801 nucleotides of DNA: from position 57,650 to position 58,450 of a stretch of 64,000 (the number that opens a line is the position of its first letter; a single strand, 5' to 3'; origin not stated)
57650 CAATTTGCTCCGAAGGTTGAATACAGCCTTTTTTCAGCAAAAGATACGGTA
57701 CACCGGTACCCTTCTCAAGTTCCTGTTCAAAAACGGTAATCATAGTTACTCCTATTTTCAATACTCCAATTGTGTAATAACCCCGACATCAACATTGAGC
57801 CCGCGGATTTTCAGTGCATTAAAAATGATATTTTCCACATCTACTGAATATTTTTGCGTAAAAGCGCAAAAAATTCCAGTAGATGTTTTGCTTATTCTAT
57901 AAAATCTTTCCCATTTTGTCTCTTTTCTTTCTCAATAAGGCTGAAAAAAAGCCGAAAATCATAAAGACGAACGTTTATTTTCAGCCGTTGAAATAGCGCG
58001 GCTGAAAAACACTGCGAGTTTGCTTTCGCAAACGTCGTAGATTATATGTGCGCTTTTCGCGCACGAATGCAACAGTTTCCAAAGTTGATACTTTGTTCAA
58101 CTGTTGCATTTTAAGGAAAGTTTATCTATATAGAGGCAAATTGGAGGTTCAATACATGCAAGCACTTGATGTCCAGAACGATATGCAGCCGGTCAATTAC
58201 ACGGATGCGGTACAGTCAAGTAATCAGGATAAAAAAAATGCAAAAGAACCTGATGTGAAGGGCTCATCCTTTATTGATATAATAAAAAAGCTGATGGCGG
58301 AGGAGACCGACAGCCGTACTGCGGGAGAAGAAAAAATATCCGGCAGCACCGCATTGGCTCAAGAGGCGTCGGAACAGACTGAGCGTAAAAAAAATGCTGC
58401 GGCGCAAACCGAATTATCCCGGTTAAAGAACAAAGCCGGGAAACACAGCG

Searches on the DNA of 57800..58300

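Call 17: search_rna_families(source=window, start=57800, end=58300, threshold=evalue, max_evalue=1, show_alignments=3)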
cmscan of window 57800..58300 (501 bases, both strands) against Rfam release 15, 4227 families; matches with E-value up to 1: 4.
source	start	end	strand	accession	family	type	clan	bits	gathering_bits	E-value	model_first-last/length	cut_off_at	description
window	58006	58115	+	RF03155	TD-1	Cis-reg;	CL00124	75.9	64.5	1e-12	1-120/120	no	TD-1 RNA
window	57835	57891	+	RF03445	mir-7552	Gene; miRNA;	-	22.6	59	0.32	1-63/63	no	mir-7552 microRNA precursor family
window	58066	58110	-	RF03718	mir-2804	Gene; miRNA;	-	19.9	86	0.38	21-64/78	no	mir-2804 microRNA precursor family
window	57911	57955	-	RF02444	SpR10_sRNA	Gene; sRNA;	-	16.6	50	0.59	1-47/47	no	Streptococcus sRNA SpR10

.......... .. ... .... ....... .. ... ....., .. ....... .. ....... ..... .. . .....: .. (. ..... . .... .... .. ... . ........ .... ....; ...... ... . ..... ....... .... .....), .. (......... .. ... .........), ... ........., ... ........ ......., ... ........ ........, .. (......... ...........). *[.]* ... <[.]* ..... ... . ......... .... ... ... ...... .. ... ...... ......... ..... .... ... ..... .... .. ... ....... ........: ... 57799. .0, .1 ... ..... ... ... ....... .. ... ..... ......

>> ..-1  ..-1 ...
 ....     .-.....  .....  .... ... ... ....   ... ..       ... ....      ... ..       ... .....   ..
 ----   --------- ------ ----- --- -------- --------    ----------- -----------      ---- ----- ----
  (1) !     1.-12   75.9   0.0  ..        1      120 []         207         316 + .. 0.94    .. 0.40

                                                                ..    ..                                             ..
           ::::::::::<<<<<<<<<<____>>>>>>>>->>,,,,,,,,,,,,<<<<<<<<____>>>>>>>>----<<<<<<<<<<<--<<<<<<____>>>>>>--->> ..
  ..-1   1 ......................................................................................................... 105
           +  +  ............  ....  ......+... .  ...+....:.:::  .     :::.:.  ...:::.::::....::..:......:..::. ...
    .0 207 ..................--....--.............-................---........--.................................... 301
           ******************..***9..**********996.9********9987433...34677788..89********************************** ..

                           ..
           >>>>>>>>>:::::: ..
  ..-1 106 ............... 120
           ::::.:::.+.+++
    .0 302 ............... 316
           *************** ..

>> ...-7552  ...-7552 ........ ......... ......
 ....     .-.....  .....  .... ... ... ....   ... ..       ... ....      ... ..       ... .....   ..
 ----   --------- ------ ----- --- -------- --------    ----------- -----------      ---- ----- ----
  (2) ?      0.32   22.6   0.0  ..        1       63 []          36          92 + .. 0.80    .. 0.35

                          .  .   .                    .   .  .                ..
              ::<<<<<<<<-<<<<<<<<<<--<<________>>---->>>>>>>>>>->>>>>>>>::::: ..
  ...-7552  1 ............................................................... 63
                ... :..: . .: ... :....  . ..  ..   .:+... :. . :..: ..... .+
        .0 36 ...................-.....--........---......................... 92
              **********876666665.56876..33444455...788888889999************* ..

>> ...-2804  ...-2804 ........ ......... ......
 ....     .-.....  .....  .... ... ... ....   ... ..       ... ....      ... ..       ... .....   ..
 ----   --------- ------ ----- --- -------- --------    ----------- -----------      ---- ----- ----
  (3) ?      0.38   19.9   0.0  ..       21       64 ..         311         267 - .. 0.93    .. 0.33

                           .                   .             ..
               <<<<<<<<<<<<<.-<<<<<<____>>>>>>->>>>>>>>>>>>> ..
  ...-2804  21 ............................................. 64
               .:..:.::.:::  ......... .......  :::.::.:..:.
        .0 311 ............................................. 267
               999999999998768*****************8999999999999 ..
